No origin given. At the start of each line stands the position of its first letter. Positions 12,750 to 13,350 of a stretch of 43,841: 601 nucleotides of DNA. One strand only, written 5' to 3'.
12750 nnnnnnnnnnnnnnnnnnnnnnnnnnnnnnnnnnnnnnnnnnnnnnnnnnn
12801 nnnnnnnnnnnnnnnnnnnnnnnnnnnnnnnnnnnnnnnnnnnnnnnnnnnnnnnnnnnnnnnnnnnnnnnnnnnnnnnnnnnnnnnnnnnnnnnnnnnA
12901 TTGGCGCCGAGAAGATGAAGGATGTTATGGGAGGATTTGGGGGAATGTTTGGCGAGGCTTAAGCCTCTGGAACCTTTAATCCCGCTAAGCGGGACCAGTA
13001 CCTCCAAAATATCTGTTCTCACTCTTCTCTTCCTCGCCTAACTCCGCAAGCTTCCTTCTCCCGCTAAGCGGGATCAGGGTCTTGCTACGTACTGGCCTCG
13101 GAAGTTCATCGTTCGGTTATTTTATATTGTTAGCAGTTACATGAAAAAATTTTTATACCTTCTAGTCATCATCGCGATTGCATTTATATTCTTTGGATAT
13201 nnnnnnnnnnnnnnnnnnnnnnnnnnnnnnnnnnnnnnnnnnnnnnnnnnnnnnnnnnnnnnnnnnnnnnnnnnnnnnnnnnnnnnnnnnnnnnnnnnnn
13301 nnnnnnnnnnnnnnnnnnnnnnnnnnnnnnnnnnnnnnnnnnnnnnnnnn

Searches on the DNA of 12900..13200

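Call 48: search_rna_families(source=window, start=12900, end=13200, threshold=evalue, max_evalue=10, show_alignments=3)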
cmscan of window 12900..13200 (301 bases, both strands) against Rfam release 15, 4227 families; matches with E-value up to 10: 5.
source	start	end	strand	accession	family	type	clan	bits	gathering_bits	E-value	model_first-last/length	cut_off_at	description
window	13090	13176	-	RF00351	snoR20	Gene; snRNA; snoRNA; CD-box;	-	19.8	43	2.6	1-90/90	no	Small nucleolar RNA R20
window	12970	13025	-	RF00412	SNORA21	Gene; snRNA; snoRNA; HACA-box;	CL00031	11.8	80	5.9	63-117/136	no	Small nucleolar RNA SNORA21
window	12941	12967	-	RF01792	eiav_FSE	Cis-reg; frameshift_element;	-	11.7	40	2.8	1-35/35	no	ribosomal frameshift site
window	13154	13176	-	RF01133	sR3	Gene; snRNA; snoRNA; CD-box;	-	10.9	41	1.7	1-55/55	no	Small nucleolar RNA sR3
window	13163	13176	-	RF01152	sR1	Gene; snRNA; snoRNA; CD-box;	-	8.3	45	9.2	1-57/57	no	Small nucleolar RNA sR1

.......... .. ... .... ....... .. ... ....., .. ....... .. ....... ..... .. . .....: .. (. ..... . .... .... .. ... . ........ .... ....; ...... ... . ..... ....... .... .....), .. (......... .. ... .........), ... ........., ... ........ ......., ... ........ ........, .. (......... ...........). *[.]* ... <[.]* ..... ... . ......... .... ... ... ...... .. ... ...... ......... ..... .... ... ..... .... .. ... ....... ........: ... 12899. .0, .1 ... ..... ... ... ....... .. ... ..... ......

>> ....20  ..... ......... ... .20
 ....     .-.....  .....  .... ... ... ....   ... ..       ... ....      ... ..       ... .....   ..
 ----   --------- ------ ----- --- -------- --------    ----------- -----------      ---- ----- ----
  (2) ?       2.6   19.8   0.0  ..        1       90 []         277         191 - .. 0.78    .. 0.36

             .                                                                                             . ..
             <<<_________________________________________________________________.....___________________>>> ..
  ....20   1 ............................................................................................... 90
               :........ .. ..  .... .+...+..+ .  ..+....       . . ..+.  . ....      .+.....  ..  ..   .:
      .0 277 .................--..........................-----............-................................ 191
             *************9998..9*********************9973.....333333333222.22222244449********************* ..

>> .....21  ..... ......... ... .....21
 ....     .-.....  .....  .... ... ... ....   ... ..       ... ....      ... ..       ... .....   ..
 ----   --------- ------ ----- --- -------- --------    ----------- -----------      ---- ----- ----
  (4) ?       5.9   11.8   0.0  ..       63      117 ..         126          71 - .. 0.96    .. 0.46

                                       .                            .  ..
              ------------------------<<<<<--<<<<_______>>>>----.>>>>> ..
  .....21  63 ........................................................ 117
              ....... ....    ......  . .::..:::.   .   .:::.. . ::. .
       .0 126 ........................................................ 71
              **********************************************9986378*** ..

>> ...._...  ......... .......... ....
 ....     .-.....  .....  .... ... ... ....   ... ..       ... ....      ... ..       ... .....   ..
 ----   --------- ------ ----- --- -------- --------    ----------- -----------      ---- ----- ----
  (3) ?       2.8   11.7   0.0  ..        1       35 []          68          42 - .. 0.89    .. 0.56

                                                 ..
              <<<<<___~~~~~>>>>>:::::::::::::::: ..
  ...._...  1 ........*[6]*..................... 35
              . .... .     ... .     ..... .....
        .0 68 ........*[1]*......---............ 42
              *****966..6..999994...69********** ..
